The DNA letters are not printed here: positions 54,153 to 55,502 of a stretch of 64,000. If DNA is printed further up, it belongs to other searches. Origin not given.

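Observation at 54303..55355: Internally duplicated secreted protein of unknown family inserted between ftsX and rpoH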

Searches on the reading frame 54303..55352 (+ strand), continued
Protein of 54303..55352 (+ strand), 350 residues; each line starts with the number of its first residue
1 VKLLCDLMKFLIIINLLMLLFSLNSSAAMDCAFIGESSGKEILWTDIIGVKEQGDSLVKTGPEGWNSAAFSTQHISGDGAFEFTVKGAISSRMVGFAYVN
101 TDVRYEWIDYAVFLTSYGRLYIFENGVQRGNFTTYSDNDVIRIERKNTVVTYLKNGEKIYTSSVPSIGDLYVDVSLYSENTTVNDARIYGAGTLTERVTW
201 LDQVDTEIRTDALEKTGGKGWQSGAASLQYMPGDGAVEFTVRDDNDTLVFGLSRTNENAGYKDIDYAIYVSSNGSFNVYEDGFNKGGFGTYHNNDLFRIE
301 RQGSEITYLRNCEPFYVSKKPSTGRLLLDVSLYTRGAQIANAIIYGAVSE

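Call 26: find_encoding_contigs(protein=P0001, flank=6000, max_places=3)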
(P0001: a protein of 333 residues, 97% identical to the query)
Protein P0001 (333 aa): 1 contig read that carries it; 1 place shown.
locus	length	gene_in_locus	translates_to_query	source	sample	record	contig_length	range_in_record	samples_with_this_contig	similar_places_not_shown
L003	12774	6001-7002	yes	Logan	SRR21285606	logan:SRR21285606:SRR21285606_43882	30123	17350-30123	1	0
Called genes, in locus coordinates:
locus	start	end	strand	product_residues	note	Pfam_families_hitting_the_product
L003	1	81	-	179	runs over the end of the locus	PF03602:Cons_hypoth95, PF05175:MTS, PF13847:Methyltransf_31 (weak)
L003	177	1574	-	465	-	PF00675:Peptidase_M16, PF05193:Peptidase_M16_C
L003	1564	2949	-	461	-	PF00675:Peptidase_M16, PF05193:Peptidase_M16_C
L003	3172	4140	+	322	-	PF13207:AAA_17 (faint), PF02881:SRP54_N, PF00448:SRP54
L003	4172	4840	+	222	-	PF00005:ABC_tran, PF13304:AAA_21 (faint)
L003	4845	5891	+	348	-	PF18075:FtsX_ECD, PF02687:FtsX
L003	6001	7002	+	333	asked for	-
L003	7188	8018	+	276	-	PF00140:Sigma70_r1_2 (weak), PF04542:Sigma70_r2, PF04545:Sigma70_r4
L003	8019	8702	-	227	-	PF01656:CbiA, PF13500:AAA_26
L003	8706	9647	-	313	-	PF01209:Ubie_methyltran, PF13489:Methyltransf_23, PF08241:Methyltransf_11, PF08242:Methyltransf_12, PF13649:Methyltransf_25, PF13847:Methyltransf_31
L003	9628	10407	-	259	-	PF00561:Abhydrolase_1, PF00975:Thioesterase, PF12146:Hydrolase_4, PF12697:Abhydrolase_6, PF03959:FSH1 (faint)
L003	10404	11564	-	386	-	PF00155:Aminotran_1_2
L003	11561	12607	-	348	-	PF04055:Radical_SAM, PF06968:BATS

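Call 27: find_related_loci(query=window:54324-55352:+, collection=genome_contigs, flank=6000)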
Query window:54324-55352:+ (343 aa) in genome_contigs; peptide patterns used: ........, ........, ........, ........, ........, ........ (x = any residue, [..] = any of these).
71 stretches matched a pattern, but none encodes a relative of the query by tblastn (E <= 1e-3).

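Call 31: find_encoding_contigs(protein=P0006, flank=5000, max_places=2)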
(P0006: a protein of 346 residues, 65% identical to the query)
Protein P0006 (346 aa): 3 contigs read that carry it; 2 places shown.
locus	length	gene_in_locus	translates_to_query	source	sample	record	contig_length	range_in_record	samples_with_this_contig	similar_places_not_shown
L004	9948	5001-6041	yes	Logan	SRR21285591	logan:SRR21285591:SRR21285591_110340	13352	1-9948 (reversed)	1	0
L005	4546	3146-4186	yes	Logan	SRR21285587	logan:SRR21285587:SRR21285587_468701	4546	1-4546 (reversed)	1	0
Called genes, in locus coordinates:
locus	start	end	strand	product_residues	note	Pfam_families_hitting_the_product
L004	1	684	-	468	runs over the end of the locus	PF00675:Peptidase_M16, PF05193:Peptidase_M16_C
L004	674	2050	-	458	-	PF00675:Peptidase_M16, PF05193:Peptidase_M16_C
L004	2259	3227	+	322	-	PF13207:AAA_17 (faint), PF13401:AAA_22 (faint), PF02881:SRP54_N, PF13671:AAA_33 (faint), PF06414:Zeta_toxin (weak), PF00448:SRP54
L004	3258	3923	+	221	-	PF00005:ABC_tran, PF13304:AAA_21 (weak)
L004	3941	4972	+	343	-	PF18075:FtsX_ECD, PF02687:FtsX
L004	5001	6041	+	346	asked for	-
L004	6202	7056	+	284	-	PF00140:Sigma70_r1_2 (weak), PF04542:Sigma70_r2, PF04545:Sigma70_r4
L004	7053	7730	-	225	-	PF01656:CbiA, PF13500:AAA_26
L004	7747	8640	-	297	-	PF01209:Ubie_methyltran, PF13489:Methyltransf_23, PF13649:Methyltransf_25, PF13847:Methyltransf_31, PF08241:Methyltransf_11, PF08242:Methyltransf_12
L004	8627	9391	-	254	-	PF00561:Abhydrolase_1, PF00975:Thioesterase, PF12146:Hydrolase_4, PF12697:Abhydrolase_6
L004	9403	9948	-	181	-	?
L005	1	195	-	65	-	?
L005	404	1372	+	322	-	PF13207:AAA_17 (faint), PF13401:AAA_22 (faint), PF02881:SRP54_N, PF13671:AAA_33 (faint), PF06414:Zeta_toxin (weak), PF00448:SRP54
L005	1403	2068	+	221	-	PF00005:ABC_tran, PF13304:AAA_21 (weak)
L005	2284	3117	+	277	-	PF18075:FtsX_ECD, PF02687:FtsX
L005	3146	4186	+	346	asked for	-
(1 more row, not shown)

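Call 32: find_encoding_contigs(protein=P0011, flank=5000, max_places=2)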
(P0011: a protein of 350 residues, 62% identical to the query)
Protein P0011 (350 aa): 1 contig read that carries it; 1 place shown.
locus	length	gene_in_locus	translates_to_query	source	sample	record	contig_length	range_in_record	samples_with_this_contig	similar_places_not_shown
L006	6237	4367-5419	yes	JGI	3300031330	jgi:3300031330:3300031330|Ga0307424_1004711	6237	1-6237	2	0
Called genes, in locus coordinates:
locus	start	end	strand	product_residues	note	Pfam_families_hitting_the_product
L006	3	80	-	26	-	?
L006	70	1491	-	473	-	PF00675:Peptidase_M16, PF05193:Peptidase_M16_C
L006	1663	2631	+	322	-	PF13401:AAA_22 (faint), PF13207:AAA_17 (faint), PF02881:SRP54_N, PF06414:Zeta_toxin (weak), PF00448:SRP54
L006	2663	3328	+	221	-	PF00005:ABC_tran, PF13304:AAA_21 (faint)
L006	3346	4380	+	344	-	PF18075:FtsX_ECD, PF02687:FtsX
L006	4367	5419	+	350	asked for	-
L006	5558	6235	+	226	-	?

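Call 33: find_encoding_contigs(protein=P0016, flank=8000, max_places=2)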
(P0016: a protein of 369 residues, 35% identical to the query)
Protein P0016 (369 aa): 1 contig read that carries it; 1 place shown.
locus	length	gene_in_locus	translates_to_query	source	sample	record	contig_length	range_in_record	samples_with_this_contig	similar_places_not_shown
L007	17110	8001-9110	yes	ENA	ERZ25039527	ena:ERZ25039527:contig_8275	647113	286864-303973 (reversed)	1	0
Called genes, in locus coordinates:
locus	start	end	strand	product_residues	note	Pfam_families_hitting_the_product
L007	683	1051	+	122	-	PF02163:Peptidase_M50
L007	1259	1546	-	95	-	PF07719:TPR_2 (faint), PF13432:TPR_16 (weak), PF14559:TPR_19 (weak)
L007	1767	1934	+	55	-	-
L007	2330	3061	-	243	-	-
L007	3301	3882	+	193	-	-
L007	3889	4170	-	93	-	PF04368:DUF507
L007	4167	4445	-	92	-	-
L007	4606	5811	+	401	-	PF07504:FTP (weak)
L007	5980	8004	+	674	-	PF02868:Peptidase_M4_C, PF18998:Flg_new_2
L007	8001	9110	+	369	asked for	-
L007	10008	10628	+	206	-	PF14681:UPRTase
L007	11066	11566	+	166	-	PF02085:Cytochrom_CIII (faint), PF22113:Mtrc-MtrF_II-IV_dom (faint), PF14522:Cytochrome_C7, PF14537:Cytochrom_c3_2 (weak)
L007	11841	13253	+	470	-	-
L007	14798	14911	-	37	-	-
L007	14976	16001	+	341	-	PF03916:NrfD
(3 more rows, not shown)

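Call 38: list_cluster_members(proteins=[P0029, P0030, P0031, P0037, P0045, P0068, P0091, P0094, P0114, P0065])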
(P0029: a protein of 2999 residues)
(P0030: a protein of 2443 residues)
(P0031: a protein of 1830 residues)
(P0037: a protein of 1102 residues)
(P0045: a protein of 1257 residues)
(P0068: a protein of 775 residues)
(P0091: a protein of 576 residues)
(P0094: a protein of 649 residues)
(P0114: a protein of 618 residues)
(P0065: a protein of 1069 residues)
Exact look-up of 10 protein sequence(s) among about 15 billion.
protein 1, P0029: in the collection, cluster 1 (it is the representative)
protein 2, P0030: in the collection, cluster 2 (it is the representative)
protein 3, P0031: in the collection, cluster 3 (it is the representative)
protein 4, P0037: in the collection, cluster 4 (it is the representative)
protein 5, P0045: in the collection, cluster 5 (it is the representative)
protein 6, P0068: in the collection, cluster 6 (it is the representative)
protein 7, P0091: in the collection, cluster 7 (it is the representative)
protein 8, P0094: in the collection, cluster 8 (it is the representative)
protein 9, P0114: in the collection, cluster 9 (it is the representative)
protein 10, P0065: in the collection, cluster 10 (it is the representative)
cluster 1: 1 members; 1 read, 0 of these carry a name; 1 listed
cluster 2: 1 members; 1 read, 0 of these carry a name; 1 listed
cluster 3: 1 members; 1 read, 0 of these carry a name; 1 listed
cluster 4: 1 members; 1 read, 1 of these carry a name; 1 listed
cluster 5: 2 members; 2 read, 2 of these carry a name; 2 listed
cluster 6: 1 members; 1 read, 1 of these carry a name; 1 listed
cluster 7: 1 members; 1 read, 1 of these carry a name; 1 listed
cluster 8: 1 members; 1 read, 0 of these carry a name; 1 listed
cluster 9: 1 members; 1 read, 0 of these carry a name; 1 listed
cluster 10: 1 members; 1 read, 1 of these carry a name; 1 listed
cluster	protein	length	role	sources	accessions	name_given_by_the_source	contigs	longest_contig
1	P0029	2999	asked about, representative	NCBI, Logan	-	-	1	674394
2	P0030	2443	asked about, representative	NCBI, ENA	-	-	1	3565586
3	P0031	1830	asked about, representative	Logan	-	-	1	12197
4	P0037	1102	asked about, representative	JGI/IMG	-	hypothetical protein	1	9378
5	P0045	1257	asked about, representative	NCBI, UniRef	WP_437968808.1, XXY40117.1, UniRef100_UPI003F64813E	peptidoglycan DD-metalloendopeptidase family protein [Sorangium sp. So ce260] | M23 family metallopeptidase n=1 Tax=Sorangium sp. So ce260 TaxID=3133291 ...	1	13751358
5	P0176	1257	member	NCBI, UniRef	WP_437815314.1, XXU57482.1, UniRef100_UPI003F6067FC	M23 family metallopeptidase [Sorangium sp. So ce1078] | M23 family metallopeptidase n=1 Tax=Sorangium sp. So ce1078 TaxID=3133329 ...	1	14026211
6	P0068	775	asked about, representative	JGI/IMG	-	hypothetical protein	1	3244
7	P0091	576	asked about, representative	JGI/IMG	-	hypothetical protein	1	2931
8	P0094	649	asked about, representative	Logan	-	-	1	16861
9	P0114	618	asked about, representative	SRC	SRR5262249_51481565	-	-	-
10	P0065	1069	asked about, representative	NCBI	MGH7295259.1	MAG: hypothetical protein ACRELB_10010, partial [Polyangiaceae bacterium]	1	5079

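Call 45: search_protein_families(library=pfam, alignment_id=A2, max_evalue=0.001)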
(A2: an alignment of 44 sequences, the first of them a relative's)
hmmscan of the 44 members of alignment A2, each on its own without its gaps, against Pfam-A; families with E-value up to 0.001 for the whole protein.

A. member 1, P0037 (1102 aa): 0 families

B. families by the number of members that match (of 44 scanned): 66 families (the first 25 are shown)
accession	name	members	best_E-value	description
PF25390.1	WD40_RLD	3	9.3e-108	RCC1-like domain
PF00415.24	RCC1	3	2.6e-69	Regulator of chromosome condensation (RCC1) repeat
PF13540.12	RCC1_2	3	2.2e-64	Regulator of chromosome condensation (RCC1) repeat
PF18911.6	PKD_4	3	9.4e-52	PKD domain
PF03160.20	Calx-beta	3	8.5e-36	Calx-beta domain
PF00801.26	PKD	3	1.2e-30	PKD domain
PF22352.2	K319L-like_PKD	3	1.4e-18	K319L-like, PKD domain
PF00041.27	fn3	2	1.1e-43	Fibronectin type III domain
PF17963.7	Big_9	2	1.4e-32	Bacterial Ig domain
PF13290.12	CHB_HEX_C_1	2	9e-25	Chitobiase/beta-hexosaminidase C-terminal domain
PF18884.5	TSP3_bac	2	1.6e-20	Bacterial TSP3 repeat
PF25384.1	Alsin_RLD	2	3.9e-14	Alsin RCC1-like domain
PF13287.12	Fn3_assoc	2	4.2e-13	Fn3 associated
PF01551.29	Peptidase_M23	2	5.8e-11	Peptidase family M23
PF16184.11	Cadherin_3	2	3.2e-06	Cadherin-like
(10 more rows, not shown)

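Call 47: fold_search(model_id=the predicted structure, library=viral)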
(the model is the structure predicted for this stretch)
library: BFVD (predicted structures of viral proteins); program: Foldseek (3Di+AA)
matches with E <= 10: 1442; with E <= 0.001: 209
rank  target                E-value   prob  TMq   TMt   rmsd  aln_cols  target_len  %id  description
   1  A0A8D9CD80            1.4e-12  1.00  0.47  0.46  16.7       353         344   17  Putative histone methyltransferase complex subunit ash2 [uncultured marine phage]
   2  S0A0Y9                1.7e-09  1.00  0.41  0.23  21.5       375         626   18  Structural protein [Cellulophaga phage phi13:1]
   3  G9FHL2                1.9e-09  1.00  0.32  0.14  27.9       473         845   11  Putative tail protein [Rhodococcus phage RGL3]
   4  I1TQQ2                1.9e-09  1.00  0.31  0.20  16.5       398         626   11  (no name in the UniProt tables at hand)
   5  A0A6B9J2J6            2.1e-09  1.00  0.33  0.26  11.4       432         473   10  (no name in the UniProt tables at hand)
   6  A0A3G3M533            2.8e-09  1.00  0.34  0.19  19.8       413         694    9  Esterase [Arthrobacter phage Seahorse]
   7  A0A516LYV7            5.8e-09  1.00  0.37  0.34  20.8       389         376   15  (no name in the UniProt tables at hand)
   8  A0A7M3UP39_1          7.0e-09  1.00  0.28  0.11  13.3       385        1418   12  LamG-like jellyroll fold domain-containing protein [Pyramimonas orientalis virus]
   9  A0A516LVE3            1.1e-08  1.00  0.32  0.27  15.0       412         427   12  (no name in the UniProt tables at hand)
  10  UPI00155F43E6         1.3e-08  1.00  0.27  0.11  19.3       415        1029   13  (no name look-up for this kind of identifier)
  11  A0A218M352            2.2e-08  1.00  0.37  0.27  14.1       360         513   12  Cell wall surface anchor family protein [Acidovorax phage ACP17]
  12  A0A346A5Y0            2.2e-08  1.00  0.30  0.13  17.4       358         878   12  (no name in the UniProt tables at hand)
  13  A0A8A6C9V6            3.1e-08  1.00  0.29  0.16  14.4       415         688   10  (no name in the UniProt tables at hand)
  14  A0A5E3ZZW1            3.4e-08  1.00  0.29  0.17  14.4       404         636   12  (no name in the UniProt tables at hand)
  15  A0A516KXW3            4.8e-08  1.00  0.29  0.10  20.1       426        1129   11  (no name in the UniProt tables at hand)
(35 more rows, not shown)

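Call 55: find_related_loci(query=window:54324-55352:+, collection=metagenome_contigs, flank=3500)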
Query window:54324-55352:+ (343 aa) in metagenome_contigs; peptide patterns used: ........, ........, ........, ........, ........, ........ (x = any residue, [..] = any of these).
102 stretches matched a pattern; 2 encode a relative of the query (tblastn E <= 1e-3); 2 distinct loci.
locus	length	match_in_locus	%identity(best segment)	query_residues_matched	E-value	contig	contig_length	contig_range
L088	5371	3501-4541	62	1-342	5e-144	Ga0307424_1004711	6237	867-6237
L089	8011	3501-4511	66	4-342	1e-152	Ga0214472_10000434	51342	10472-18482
